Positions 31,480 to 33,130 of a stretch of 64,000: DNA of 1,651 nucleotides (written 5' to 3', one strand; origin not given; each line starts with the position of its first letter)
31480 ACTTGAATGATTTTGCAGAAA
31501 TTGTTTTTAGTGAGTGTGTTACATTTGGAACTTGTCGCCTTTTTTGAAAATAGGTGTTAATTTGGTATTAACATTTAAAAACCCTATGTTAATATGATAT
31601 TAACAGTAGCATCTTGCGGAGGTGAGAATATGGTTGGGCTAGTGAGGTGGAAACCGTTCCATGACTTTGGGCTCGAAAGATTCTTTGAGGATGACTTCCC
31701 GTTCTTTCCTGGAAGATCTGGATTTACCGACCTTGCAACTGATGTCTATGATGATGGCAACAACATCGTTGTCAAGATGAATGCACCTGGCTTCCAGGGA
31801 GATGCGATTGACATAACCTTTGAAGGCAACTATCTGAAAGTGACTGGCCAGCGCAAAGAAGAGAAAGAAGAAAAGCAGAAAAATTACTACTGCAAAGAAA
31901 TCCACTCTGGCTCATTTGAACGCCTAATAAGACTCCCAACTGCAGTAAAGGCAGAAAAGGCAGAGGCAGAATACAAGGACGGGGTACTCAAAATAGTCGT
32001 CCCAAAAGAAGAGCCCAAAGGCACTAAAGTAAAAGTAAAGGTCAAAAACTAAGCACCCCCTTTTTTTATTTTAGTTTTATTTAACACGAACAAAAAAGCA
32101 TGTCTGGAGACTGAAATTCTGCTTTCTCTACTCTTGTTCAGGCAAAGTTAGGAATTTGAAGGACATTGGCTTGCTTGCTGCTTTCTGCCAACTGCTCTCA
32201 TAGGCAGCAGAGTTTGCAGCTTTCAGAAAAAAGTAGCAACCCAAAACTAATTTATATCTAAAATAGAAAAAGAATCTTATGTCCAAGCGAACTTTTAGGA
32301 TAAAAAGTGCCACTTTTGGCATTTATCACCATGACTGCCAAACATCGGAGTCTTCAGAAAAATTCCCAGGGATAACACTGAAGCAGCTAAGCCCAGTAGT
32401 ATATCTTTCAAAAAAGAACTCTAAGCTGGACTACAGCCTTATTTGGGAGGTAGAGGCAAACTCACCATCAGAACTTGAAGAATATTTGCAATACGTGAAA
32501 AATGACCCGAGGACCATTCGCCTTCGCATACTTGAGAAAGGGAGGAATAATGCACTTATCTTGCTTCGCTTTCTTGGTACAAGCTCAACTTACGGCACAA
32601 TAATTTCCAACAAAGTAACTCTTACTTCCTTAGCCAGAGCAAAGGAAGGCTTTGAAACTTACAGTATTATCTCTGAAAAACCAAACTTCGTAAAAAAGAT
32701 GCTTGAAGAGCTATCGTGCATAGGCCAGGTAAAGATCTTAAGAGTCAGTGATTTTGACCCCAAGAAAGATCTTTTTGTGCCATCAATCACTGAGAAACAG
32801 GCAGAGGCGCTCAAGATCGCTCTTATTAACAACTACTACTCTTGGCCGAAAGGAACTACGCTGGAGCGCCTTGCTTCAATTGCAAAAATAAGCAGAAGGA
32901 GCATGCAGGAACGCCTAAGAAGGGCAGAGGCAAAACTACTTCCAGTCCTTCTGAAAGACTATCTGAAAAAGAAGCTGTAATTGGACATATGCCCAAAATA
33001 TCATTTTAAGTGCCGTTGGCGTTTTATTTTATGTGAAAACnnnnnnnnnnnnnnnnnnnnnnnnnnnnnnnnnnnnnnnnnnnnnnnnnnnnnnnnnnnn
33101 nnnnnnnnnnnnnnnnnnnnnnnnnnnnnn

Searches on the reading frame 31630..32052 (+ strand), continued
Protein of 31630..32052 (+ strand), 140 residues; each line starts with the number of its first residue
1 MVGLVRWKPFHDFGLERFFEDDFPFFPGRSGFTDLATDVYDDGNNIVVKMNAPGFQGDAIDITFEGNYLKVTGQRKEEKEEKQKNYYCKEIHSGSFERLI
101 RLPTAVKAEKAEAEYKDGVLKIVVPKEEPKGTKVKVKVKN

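Call 66: find_encoding_contigs(protein=P0120, flank=10000, max_places=1)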
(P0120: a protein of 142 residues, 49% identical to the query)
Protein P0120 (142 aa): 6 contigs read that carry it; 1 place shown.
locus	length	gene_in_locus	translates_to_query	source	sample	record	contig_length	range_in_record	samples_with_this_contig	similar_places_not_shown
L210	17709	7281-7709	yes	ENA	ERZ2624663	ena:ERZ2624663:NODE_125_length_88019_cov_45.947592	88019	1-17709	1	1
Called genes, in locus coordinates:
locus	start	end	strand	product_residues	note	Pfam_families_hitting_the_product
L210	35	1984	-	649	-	-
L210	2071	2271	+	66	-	PF12728:HTH_17, PF00376:MerR (weak), PF13411:MerR_1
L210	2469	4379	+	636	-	PF01555:N6_N4_Mtase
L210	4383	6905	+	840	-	PF04851:ResIII (weak)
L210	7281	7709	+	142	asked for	PF00011:HSP20, PF17886:ArsA_HSP20 (faint)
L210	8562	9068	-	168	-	PF02698:DUF218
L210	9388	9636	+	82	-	-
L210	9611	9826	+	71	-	PF01503:PRA-PH (weak), PF03819:MazG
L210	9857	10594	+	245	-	PF00106:adh_short, PF08659:KR, PF13561:adh_short_C2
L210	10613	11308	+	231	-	PF12961:DUF3850, PF00293:NUDIX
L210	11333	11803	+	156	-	PF18931:DUF5680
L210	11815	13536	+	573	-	PF09972:DUF2207, PF20990:DUF2207_C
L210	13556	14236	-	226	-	PF00160:Pro_isomerase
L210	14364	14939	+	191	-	PF13671:AAA_33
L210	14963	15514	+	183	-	PF06094:GGACT, PF13772:AIG2_2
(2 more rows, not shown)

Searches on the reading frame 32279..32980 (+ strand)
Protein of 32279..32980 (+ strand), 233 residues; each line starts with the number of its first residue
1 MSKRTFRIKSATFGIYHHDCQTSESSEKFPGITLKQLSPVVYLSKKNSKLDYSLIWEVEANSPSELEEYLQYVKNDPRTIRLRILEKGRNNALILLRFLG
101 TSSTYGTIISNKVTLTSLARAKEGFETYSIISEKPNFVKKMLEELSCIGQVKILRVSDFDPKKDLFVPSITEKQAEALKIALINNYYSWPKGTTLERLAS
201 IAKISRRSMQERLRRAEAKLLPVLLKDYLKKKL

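Call 9: search_protein_families(library=pfam, proteins=[window:32279-32980:+], max_evalue=0.01)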
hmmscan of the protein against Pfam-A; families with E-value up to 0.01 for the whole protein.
window:32279-32980:+ (233 aa): 1 family
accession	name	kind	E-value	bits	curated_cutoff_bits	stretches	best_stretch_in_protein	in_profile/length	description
PF04967.18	HTH_10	-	4e-13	49.4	23.1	1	170-221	1-52/53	HTH DNA binding domain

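Call 10: search_protein_families(library=ncbifam, proteins=[window:32279-32980:+], max_evalue=0.01)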
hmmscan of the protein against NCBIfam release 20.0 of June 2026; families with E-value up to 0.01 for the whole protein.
window:32279-32980:+ (233 aa): 0 families

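Call 11: find_homologous_proteins(query=window:32279-32980:+)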
Query window:32279-32980:+ (233 aa): 84 proteins with E <= 0.001 among 649 candidates.
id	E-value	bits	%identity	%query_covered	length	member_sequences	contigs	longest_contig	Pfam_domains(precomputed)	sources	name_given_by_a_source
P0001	5.9e-145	498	100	100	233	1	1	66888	PF04967.19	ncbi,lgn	ncbi:MAG: helix-turn-helix domain-containing protein [Candidatus Anstonellaceae archaeon]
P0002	1.2e-106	373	87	81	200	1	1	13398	PF04967.19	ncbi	ncbi:MAG: helix-turn-helix domain-containing protein [Candidatus Anstonellaceae archaeon]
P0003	9.5e-105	367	70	100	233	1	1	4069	PF04967.19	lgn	-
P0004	9.5e-105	367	72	97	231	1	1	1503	PF04967.19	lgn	-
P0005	1.2e-103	363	69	100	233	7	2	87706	PF04967.19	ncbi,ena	-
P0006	4.4e-100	352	66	100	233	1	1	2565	PF04967.19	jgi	-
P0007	1.1e-99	350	67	97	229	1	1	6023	PF04967.19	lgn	-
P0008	2.1e-99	349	67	97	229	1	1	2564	PF04967.19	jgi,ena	-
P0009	1.1e-98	347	67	97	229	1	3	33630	PF04967.19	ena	-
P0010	2.3e-98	346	67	97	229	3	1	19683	PF04967.19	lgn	-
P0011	2.6e-98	346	66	97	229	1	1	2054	PF04967.19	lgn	-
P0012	1.6e-95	337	67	97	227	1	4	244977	PF04967.19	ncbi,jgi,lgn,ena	-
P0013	4.2e-95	335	65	100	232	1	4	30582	PF04967.19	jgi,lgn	-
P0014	1.8e-94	333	66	97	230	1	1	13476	PF04967.19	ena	-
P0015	2.2e-92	326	65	97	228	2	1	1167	PF04967.19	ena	-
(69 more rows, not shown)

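Call 14: find_related_loci(query=A1, collection=genome_contigs, flank=4000)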
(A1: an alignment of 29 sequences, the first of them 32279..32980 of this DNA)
Query A1 (233 aa) in genome_contigs; peptide patterns used: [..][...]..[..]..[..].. (x = any residue, [..] = any of these).
152 stretches matched a pattern; 83 encode a relative of the query (tblastn E <= 1e-3); the best 80 are kept; 80 distinct loci.
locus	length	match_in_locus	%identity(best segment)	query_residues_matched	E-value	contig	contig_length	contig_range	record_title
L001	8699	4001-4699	70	1-233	7e-114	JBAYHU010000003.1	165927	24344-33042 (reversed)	MAG: Candidatus Micrarchaeia archaeon isolate SO_2016_GW1_157 scaffold00188_OW334_2016, whole genome shotgun sequence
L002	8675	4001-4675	67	7-233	1e-103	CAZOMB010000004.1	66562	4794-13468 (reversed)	MAG TPA_asm: Candidatus Micrarchaeota archaeon isolate binchicken_co334_127 genome assembly, contig: NODE_594_length_665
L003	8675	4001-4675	62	7-231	9e-100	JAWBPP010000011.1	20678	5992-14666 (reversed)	MAG: Candidatus Anstonellaceae archaeon isolate HNT-4_202101_bins_86 HNT-4_202101_bins_86_scaffold_11, whole genome shot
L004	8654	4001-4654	60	7-226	9e-89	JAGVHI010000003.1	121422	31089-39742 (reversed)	MAG: archaeon isolate DeMMO2_26 c_000000087635, whole genome shotgun sequence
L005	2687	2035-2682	58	7-222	8e-86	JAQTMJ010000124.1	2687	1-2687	MAG: Candidatus ainarchaeum sp. isolate STA_38 NODE_131215_length_2687_cov_1.833984_Sandtown_A, whole genome shotgun seq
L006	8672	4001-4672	53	7-232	6e-76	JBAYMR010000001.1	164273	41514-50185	MAG: Candidatus Micrarchaeia archaeon isolate SO_2016_LW1_44 scaffold00026_LW64-88_2016, whole genome shotgun sequence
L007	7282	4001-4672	54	7-232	5e-76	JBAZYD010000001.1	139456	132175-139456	MAG: Candidatus Micrarchaeia archaeon isolate SO_2017_GW1_72 NODE_887_length_139456_cov_1.318441_OW334_2017, whole genom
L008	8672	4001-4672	54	7-232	1e-74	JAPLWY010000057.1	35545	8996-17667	MAG: Candidatus Micrarchaeota archaeon isolate LacPavin_0419_WC90_MAG_52_6 LacPavin_0419_WC90_scaffold_6437, whole genom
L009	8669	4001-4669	53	7-231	2e-74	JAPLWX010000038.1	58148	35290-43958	MAG: Candidatus Micrarchaeota archaeon isolate LacPavin_0419_WC90_MAG_54_17 LacPavin_0419_WC90_scaffold_814201, whole ge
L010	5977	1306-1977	51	7-232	6e-74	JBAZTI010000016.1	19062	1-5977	MAG: Candidatus Micrarchaeia archaeon isolate SO_2017_GW1_2 NODE_11047_length_19062_cov_1.023026_OW334_2017, whole genom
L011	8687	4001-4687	52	1-231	1e-73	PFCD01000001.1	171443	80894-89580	MAG: Candidatus Micrarchaeota archaeon CG10_big_fil_rev_8_21_14_0_10_45_29 CG10_8_21_14_0.10_scaffold_221_c, whole genom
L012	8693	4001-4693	44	1-233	8e-64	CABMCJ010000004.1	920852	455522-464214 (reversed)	uncultured archaeon isolate LFW-35 genome assembly, contig: LFW35_4, whole genome shotgun sequence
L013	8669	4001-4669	43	8-233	2e-61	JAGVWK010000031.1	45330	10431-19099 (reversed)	Candidatus Micrarchaeota archaeon isolate RIFCSPHIGHO2_02_FULL_50_12 rifcsphigho2_02_scaffold_2812, whole genome shotgun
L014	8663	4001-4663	42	8-230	7e-59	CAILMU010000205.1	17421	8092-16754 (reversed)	uncultured Candidatus Micrarchaeota archaeon isolate AlinenSediments_bin-0775 genome assembly, contig: bin-0775:205/246,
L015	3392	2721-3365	45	8-222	3e-56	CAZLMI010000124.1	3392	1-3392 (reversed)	MAG TPA_asm: Candidatus Micrarchaeota archaeon isolate binchicken_co356_145 genome assembly, contig: NODE_17035_length_3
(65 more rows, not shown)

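Call 44: find_encoding_contigs(protein=P0001, flank=500, max_places=2)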
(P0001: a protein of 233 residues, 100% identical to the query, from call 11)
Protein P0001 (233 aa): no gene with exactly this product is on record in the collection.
